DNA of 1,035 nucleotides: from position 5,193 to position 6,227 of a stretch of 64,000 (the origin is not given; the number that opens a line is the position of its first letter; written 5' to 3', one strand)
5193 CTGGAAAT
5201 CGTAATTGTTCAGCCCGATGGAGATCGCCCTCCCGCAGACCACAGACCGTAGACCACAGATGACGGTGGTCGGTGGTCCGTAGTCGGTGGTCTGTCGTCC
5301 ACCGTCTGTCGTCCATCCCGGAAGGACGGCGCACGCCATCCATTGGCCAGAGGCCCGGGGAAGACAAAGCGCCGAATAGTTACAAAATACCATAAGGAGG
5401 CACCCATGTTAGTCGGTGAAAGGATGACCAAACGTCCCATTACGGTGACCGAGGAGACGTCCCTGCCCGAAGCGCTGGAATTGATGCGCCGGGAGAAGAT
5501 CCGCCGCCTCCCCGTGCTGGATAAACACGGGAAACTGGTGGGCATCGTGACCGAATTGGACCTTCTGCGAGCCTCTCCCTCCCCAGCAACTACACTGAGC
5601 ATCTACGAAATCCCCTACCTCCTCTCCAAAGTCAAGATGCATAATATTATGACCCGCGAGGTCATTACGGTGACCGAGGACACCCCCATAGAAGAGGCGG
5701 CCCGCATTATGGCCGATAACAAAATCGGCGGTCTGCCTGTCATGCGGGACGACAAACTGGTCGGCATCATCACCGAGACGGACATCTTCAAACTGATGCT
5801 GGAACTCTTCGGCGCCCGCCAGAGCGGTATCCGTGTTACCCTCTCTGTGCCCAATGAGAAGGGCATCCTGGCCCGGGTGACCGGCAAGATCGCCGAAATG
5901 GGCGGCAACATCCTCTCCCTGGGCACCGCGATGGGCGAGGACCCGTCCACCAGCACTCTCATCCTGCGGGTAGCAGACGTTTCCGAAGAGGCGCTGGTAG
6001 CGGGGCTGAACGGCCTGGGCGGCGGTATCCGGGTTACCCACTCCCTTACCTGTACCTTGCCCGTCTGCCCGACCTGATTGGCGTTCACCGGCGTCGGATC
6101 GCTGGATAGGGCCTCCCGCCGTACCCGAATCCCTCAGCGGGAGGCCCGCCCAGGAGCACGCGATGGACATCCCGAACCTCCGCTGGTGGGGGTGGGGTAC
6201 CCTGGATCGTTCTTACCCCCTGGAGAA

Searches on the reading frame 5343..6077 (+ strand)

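Call 23: search_protein_families(library=pfam, proteins=[window:5343-6077:+])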
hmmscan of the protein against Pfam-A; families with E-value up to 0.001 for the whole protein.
window:5343-6077:+ (244 aa): 4 families
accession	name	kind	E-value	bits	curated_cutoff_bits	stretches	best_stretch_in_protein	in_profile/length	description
PF00571.33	CBS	-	2.7e-39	133.7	24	2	24-78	1-55/57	CBS domain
PF22629.2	ACT_AHAS_ss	-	4e-06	27.3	27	1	167-217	3-54/67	AHAS small subunit-like ACT domain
PF01842.31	ACT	-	1e-05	25.6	27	1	165-193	3-31/66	ACT domain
PF22190.2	TTHA0829-like_ACT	-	3.7e-05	24.1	27.4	1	162-212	2-49/70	TTHA0829-like ACT domain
